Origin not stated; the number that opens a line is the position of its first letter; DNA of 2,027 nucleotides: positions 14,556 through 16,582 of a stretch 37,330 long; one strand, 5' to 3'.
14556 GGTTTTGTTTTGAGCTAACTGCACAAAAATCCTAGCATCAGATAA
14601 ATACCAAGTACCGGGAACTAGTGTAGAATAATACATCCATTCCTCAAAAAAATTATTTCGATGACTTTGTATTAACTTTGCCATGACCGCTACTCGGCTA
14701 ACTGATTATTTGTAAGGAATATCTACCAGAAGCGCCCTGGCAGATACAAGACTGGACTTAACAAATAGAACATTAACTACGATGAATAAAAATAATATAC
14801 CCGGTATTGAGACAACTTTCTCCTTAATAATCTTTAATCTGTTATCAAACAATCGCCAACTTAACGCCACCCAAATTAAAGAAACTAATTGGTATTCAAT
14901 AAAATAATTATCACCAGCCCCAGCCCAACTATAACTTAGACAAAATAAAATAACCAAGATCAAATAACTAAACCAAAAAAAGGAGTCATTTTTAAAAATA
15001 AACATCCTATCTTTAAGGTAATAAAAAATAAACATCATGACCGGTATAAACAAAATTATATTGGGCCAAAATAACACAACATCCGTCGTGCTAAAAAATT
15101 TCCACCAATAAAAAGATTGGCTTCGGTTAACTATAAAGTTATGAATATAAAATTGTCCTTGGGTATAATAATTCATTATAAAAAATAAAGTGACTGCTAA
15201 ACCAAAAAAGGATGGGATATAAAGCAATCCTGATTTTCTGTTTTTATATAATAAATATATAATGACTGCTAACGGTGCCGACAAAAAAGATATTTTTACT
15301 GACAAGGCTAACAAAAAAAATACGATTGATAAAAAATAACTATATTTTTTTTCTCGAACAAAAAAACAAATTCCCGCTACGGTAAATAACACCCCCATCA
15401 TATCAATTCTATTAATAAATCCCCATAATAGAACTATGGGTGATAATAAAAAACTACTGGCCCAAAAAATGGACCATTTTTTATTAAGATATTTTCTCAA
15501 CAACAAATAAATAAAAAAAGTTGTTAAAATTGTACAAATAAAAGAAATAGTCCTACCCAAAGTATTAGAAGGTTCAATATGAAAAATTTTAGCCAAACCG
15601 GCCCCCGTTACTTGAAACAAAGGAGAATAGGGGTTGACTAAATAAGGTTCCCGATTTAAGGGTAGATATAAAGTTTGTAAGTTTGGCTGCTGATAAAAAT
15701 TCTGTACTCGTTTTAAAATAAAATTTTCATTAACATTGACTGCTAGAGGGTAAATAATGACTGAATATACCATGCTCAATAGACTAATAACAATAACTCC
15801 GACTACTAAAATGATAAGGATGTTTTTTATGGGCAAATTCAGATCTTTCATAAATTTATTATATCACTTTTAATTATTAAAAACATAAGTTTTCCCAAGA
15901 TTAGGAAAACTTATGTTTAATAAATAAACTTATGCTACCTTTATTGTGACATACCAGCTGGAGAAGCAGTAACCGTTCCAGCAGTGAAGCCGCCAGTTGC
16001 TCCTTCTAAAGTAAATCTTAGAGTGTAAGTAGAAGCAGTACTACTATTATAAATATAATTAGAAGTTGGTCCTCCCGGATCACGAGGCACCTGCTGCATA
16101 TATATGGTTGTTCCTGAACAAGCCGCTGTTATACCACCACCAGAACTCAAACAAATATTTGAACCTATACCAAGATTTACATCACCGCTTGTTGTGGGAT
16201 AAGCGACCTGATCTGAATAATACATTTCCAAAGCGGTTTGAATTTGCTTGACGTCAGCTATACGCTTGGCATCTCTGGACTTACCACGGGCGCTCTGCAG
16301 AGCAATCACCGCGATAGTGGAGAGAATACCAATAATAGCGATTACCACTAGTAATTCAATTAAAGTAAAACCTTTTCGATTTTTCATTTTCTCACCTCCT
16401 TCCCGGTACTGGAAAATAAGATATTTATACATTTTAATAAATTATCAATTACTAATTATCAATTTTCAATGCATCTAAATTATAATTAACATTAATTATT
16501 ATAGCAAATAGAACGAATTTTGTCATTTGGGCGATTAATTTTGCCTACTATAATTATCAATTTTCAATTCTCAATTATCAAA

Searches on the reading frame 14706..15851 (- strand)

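Call 13: search_protein_families(library=pfam, proteins=[window:14706-15851:-], max_evalue=0.001)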
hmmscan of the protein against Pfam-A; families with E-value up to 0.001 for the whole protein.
window:14706-15851:- (381 aa): 2 families
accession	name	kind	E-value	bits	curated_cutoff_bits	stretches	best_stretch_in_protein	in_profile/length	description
PF13231.12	PMT_2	-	8.2e-09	36.3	26.1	1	84-224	11-153/160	Dolichyl-phosphate-mannose-protein mannosyltransferase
PF14897.12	EpsG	-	0.00033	20.3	30.1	1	101-365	66-316/326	EpsG family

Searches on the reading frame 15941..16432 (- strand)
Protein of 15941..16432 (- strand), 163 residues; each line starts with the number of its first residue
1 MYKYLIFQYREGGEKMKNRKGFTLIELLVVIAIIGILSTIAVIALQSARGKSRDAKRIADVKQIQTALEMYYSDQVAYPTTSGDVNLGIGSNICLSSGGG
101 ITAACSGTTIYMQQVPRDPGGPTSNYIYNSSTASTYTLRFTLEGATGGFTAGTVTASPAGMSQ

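Call 13: search_protein_families(library=pfam, proteins=[window:15941-16432:-], max_evalue=0.001)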
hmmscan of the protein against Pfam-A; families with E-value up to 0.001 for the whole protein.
window:15941-16432:- (163 aa): 2 families
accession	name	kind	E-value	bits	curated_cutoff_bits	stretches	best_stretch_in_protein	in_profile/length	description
PF07963.17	N_methyl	-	4.5e-11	42.3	21.2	1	16-41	1-26/27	Prokaryotic N-terminal methylation motif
PF08334.16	T2SSG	-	1.4e-05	25.6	21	1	49-138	6-87/108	Type II secretion system (T2SS), protein G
